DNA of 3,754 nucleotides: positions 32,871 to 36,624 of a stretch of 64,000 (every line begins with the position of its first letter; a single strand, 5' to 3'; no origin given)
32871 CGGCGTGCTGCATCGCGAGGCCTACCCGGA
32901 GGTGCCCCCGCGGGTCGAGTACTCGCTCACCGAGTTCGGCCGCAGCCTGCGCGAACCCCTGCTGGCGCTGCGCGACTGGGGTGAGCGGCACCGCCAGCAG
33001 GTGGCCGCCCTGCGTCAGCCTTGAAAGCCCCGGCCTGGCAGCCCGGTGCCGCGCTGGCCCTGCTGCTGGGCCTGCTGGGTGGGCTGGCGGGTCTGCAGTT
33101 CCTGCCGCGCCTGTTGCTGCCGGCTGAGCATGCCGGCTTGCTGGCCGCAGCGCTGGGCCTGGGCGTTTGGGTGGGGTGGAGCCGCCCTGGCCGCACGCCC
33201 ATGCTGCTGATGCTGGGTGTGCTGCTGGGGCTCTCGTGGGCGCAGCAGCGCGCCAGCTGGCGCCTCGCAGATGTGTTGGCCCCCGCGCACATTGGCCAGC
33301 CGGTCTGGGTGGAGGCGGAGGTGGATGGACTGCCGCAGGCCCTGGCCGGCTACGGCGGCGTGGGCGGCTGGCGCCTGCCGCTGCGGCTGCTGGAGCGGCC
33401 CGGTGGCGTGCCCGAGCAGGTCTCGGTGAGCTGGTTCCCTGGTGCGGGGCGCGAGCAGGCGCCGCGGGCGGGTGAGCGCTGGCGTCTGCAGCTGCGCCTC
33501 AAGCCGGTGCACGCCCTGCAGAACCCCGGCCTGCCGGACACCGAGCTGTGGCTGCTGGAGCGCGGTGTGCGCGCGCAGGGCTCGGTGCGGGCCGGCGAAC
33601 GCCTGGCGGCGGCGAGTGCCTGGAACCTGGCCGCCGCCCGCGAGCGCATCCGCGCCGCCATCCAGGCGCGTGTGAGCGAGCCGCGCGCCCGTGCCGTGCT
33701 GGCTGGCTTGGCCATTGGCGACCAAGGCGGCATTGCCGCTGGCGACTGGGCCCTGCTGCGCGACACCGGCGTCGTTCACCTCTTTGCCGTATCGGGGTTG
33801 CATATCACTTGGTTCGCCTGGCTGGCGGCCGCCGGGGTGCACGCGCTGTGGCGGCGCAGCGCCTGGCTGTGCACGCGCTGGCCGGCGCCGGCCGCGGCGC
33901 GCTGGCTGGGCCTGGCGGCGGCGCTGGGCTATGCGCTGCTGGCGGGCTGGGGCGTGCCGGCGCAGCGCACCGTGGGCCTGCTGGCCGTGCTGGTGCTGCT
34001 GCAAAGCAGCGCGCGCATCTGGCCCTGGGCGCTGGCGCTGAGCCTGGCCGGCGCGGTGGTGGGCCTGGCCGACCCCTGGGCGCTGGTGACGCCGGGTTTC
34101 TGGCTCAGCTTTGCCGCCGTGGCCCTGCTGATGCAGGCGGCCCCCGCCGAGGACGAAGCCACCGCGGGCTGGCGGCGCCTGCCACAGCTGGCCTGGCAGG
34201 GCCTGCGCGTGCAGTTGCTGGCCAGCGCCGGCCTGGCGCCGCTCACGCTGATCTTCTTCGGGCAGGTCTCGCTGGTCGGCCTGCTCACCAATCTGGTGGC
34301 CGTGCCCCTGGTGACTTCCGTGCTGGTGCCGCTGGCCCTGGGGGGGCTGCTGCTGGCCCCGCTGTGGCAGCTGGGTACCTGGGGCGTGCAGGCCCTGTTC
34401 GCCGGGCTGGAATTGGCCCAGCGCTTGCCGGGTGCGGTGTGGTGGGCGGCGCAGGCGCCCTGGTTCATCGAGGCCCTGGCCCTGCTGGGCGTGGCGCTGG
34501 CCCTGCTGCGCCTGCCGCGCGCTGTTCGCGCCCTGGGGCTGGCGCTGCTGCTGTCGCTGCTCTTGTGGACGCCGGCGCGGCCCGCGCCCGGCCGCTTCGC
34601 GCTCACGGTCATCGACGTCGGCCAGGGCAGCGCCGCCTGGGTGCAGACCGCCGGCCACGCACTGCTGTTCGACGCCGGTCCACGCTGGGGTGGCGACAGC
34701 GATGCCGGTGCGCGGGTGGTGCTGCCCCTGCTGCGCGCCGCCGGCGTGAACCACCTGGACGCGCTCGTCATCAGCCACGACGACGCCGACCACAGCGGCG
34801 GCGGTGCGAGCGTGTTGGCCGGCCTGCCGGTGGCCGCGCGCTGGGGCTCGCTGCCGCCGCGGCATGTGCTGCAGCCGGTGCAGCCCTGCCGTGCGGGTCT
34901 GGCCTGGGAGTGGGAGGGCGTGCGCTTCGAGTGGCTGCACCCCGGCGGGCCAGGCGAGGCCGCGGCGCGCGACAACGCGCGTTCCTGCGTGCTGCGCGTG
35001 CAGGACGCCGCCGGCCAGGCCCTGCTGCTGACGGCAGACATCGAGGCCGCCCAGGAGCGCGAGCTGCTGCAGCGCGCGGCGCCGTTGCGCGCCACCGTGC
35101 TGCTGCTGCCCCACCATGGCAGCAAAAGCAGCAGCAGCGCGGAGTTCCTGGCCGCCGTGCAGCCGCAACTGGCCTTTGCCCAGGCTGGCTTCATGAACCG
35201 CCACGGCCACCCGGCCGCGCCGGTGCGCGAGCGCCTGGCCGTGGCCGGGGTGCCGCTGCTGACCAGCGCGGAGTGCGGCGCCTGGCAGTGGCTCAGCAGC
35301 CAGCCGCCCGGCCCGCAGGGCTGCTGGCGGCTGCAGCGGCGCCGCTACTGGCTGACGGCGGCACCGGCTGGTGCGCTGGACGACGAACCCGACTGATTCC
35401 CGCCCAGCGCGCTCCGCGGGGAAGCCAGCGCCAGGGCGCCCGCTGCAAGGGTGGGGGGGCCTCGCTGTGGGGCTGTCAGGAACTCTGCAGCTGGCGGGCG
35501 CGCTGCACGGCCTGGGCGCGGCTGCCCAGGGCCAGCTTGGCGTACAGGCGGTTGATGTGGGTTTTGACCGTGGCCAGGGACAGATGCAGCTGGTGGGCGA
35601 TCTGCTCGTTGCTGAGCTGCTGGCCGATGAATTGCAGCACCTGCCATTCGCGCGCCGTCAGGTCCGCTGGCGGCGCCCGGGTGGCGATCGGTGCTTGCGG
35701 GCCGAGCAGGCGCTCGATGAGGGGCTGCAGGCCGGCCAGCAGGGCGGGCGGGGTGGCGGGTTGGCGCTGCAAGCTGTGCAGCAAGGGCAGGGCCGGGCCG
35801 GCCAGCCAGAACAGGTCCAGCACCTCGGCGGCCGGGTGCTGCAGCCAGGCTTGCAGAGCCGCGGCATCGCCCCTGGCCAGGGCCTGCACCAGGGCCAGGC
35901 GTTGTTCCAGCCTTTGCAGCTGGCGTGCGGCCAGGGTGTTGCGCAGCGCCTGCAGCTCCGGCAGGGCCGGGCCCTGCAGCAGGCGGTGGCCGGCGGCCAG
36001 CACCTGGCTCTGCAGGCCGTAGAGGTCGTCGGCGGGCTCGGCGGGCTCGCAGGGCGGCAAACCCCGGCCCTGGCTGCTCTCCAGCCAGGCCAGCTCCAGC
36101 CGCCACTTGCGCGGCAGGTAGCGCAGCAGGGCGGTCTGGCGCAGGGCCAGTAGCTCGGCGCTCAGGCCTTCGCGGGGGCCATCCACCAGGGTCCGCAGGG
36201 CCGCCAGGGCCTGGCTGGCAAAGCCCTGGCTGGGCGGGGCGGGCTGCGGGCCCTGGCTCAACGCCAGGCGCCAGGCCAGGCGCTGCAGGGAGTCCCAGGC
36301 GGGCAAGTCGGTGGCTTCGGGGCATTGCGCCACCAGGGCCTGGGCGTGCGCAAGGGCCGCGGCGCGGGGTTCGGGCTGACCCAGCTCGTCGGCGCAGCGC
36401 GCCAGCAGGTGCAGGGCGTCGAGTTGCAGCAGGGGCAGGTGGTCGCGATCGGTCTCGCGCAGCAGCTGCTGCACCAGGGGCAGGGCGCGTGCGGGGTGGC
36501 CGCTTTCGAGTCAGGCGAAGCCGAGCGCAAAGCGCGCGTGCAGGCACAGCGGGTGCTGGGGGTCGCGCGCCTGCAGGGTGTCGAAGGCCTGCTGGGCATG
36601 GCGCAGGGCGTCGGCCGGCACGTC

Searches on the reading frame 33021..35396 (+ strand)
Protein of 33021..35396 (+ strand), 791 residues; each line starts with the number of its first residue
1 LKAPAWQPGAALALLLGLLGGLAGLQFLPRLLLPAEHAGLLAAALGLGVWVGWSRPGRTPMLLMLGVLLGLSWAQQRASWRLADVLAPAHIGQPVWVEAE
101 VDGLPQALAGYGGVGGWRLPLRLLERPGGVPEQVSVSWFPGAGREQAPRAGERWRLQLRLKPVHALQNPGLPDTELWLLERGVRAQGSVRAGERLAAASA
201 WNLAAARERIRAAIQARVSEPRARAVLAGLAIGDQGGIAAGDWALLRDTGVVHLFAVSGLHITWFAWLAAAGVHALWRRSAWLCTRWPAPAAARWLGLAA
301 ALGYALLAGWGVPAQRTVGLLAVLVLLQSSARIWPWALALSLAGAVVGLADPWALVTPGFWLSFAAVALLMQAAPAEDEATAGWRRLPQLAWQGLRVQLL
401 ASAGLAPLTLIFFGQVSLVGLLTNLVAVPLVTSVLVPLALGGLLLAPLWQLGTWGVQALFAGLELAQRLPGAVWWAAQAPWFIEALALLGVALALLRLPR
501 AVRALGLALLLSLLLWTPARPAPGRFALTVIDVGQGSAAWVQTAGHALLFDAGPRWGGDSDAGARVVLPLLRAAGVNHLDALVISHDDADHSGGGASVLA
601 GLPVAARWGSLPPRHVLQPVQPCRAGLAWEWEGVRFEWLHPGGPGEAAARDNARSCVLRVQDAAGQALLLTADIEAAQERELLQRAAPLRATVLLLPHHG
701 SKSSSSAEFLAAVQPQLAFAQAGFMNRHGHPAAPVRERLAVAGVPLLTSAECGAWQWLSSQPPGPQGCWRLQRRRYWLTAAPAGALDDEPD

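Call 50: search_protein_families(library=pfam, proteins=[window:33021-35396:+], max_evalue=0.00001)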
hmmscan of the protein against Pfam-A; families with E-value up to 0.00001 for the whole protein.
window:33021-35396:+ (791 aa): 3 families
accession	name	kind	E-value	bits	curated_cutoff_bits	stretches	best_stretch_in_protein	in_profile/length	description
PF03772.21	Competence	-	1.1e-47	163.1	23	1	230-498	1-267/270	Competence protein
PF13567.11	DUF4131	-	4e-18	66.1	31.6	1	39-194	11-164/165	Domain of unknown function (DUF4131)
PF00753.33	Lactamase_B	-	7.3e-08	33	22.7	1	532-715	2-187/196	Metallo-beta-lactamase superfamily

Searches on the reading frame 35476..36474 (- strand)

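Call 50: search_protein_families(library=pfam, proteins=[window:35476-36474:-], max_evalue=0.00001)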
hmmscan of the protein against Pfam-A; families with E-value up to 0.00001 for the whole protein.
window:35476-36474:- (332 aa): 1 family
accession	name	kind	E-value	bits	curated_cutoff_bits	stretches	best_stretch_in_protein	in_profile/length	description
PF00196.25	GerE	-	1e-16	60.7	23.5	1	272-326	3-57/57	Bacterial regulatory proteins, luxR family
